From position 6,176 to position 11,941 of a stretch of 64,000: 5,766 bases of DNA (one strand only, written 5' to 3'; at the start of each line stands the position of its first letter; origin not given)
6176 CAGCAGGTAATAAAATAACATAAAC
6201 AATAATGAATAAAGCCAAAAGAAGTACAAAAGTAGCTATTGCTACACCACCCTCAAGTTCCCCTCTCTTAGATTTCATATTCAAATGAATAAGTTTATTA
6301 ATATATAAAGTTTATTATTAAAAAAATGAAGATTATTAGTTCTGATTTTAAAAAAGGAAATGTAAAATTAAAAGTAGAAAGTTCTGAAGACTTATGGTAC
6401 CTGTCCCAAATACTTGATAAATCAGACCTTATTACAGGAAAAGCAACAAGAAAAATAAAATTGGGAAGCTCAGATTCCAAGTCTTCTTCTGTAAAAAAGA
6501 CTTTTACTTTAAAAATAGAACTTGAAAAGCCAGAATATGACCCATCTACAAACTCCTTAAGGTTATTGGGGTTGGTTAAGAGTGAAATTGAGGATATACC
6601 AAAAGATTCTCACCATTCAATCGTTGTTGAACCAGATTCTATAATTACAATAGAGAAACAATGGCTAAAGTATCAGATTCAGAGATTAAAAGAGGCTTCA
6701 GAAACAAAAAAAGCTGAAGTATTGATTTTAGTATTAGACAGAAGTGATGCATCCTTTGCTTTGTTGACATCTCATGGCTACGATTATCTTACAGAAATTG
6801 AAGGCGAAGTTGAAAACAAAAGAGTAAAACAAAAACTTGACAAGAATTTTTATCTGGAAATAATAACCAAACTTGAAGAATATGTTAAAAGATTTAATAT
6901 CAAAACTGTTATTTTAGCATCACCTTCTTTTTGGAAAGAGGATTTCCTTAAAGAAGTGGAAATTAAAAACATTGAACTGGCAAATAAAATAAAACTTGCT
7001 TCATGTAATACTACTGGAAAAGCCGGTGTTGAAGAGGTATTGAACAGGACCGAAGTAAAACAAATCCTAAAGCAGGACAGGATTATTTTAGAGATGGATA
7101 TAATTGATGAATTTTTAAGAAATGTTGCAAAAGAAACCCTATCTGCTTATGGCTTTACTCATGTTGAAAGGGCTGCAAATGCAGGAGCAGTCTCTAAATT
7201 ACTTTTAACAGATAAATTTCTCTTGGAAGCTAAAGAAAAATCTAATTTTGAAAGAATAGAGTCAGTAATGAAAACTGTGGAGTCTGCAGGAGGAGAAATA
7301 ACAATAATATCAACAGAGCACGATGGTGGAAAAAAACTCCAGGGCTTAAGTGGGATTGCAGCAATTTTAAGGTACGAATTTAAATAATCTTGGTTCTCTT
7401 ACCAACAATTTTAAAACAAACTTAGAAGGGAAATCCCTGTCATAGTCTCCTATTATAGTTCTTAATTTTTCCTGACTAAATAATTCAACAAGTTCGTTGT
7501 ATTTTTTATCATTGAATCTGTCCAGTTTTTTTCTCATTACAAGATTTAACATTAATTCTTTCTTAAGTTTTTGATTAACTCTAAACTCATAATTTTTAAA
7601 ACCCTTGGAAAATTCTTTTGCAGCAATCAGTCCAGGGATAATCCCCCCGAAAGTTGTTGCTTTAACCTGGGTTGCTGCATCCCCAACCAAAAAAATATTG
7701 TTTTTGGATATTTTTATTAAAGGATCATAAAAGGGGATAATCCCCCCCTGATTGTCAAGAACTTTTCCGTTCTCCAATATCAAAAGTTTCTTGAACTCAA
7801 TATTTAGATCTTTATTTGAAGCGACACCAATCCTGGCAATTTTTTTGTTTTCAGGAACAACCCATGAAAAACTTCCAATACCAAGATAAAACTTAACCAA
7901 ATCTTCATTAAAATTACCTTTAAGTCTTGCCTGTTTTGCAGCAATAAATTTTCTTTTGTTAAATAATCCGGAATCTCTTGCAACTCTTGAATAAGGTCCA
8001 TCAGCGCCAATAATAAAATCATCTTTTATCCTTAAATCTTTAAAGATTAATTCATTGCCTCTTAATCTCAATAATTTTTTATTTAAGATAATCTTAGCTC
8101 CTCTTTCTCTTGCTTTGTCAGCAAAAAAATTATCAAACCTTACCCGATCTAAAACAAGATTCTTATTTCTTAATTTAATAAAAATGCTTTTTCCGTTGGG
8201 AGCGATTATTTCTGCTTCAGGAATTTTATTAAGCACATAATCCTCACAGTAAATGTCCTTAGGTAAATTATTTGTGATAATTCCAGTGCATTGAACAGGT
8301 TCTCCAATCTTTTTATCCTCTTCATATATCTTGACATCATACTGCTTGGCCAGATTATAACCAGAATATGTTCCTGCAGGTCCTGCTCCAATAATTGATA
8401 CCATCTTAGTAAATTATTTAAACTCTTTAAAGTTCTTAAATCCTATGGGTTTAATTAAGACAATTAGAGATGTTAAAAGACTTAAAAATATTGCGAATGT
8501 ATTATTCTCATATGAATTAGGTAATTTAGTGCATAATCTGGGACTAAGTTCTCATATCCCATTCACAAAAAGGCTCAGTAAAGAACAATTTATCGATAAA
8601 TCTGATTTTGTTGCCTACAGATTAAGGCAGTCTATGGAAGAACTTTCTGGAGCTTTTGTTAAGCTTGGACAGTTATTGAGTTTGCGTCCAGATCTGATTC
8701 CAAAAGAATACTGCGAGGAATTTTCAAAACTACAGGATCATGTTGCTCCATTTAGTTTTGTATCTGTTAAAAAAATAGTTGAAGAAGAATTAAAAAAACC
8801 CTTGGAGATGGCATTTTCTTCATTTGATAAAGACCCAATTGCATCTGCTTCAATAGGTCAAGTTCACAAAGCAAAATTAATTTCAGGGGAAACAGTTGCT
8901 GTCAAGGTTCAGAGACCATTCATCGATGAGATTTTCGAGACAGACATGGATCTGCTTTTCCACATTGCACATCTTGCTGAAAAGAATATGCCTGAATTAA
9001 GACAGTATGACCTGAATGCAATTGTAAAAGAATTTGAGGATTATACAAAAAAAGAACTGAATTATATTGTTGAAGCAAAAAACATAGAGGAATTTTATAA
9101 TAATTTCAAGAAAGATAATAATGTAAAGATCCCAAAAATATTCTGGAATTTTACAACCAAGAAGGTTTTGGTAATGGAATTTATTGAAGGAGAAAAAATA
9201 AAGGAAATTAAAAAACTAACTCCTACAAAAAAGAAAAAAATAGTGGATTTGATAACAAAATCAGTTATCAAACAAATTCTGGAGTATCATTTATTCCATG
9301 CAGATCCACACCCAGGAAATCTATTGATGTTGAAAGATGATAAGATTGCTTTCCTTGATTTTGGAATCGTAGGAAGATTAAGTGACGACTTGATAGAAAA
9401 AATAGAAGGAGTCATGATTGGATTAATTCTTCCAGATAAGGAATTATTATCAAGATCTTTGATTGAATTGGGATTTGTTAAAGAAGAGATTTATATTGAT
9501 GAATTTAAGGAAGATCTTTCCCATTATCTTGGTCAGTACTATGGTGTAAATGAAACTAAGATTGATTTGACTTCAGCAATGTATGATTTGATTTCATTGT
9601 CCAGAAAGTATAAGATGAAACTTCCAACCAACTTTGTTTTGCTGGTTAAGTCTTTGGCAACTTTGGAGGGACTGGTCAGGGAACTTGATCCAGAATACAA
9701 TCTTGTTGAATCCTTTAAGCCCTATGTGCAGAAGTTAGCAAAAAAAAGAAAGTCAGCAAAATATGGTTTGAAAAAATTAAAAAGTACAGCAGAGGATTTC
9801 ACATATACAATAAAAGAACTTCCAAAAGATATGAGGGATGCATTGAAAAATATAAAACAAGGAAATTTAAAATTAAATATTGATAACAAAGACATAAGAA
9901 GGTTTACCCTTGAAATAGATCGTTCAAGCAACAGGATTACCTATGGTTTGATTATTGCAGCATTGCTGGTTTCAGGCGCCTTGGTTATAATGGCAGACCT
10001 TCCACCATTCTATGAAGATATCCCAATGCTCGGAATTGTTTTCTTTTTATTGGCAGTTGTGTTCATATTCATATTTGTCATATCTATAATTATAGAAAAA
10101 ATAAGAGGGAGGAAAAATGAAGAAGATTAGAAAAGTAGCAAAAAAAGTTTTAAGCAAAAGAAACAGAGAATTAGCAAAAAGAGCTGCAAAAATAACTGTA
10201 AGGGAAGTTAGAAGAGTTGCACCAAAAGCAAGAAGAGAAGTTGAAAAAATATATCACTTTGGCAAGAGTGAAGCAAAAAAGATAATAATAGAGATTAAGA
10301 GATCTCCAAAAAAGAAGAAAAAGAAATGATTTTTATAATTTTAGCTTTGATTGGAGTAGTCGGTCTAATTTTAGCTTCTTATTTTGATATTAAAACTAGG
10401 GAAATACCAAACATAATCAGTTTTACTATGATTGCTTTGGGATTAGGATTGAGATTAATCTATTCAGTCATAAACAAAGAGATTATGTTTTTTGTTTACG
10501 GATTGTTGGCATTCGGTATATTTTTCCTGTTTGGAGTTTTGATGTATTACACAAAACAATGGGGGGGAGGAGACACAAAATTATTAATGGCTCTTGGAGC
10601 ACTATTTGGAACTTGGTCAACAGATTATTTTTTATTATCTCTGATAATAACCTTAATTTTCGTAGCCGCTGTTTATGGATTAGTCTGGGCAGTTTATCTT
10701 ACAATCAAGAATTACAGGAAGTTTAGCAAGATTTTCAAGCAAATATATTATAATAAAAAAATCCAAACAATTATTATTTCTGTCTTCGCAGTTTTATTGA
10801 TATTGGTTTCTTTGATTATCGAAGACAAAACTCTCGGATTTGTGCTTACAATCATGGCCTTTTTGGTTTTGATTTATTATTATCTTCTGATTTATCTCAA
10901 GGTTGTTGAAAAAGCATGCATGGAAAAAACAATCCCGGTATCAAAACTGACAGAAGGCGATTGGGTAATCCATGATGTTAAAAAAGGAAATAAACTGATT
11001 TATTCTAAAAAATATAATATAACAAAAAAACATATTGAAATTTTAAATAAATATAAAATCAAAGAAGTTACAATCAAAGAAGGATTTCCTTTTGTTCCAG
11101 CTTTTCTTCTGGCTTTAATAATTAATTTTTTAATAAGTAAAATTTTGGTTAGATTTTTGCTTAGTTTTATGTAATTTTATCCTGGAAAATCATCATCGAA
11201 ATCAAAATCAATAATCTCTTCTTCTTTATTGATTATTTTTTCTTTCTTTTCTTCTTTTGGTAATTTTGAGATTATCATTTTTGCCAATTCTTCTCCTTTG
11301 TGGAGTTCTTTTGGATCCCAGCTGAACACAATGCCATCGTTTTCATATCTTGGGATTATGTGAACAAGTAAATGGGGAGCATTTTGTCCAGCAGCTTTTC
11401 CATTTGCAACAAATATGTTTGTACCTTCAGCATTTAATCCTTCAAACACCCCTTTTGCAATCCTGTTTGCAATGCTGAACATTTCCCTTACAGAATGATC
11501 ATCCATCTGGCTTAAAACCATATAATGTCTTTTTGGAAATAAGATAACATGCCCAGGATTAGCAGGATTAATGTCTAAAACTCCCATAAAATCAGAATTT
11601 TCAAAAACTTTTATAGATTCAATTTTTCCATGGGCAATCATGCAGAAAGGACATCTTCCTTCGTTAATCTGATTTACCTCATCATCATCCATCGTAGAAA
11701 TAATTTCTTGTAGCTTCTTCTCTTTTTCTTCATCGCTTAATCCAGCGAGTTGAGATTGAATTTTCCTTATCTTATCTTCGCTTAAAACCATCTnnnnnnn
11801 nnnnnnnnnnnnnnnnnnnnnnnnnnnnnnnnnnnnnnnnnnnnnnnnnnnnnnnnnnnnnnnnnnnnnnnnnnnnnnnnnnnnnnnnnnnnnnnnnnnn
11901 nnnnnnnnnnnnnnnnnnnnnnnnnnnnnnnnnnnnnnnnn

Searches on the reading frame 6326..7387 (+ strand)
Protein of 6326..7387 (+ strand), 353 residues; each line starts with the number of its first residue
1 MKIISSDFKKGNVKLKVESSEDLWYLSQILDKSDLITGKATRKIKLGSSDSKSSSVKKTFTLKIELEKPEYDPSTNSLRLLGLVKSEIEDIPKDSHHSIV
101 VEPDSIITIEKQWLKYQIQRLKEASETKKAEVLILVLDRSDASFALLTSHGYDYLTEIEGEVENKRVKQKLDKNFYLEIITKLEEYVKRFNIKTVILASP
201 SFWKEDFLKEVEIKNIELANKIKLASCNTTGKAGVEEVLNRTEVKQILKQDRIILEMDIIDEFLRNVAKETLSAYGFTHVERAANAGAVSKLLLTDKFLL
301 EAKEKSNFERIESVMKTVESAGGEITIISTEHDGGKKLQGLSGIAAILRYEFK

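Call 9: search_protein_families(library=pfam, max_evalue=0.001, proteins=[window:6326-7387:+])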
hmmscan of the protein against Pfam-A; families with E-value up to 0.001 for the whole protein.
window:6326-7387:+ (353 aa): 3 families
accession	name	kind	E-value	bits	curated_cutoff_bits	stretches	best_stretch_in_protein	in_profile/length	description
PF03463.20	eRF1_1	-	1.8e-24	86.5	23.8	1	1-124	1-122/123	eRF1 domain 1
PF03465.20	eRF1_3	-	5e-23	82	25.8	1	254-351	2-105/106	eRF1 domain 3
PF03464.20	eRF1_2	-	3.4e-14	53.7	27.1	1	134-248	4-131/133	eRF1 domain 2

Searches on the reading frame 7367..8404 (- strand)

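Call 9: search_protein_families(library=pfam, max_evalue=0.001, proteins=[window:7367-8404:-])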
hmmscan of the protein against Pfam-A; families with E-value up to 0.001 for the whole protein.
window:7367-8404:- (345 aa): 5 families
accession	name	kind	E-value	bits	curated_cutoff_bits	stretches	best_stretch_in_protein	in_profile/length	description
PF01494.25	FAD_binding_3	-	9.9e-05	22.1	22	0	124-147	146-169/349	FAD binding domain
PF03486.20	HI0933_like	-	0.00013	21.9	50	0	2-52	3-55/244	HI0933-like protein Rossmann domain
PF07992.20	Pyr_redox_2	-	0.00043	20.2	26.1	0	2-31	3-33/291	Pyridine nucleotide-disulphide oxidoreductase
PF01266.30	DAO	-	0.00051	20.1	27.9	0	2-34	2-35/353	FAD dependent oxidoreductase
PF13450.12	NAD_binding_8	-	0.0007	20.3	21.9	0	4-34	1-32/68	NAD(P)-binding Rossmann-like domain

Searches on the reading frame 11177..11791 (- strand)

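Call 30: search_protein_families(library=pfam, max_evalue=0.001, proteins=[window:11177-11791:-])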
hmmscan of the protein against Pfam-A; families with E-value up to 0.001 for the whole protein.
window:11177-11791:- (204 aa): 2 families
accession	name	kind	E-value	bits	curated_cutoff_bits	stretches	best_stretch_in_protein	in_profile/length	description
PF01230.28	HIT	-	1.1e-19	71.3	21.5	1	56-150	3-97/98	HIT domain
PF11969.13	DcpS_C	-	3.4e-08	34.4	24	1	46-146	1-100/114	Scavenger mRNA decapping enzyme C-term binding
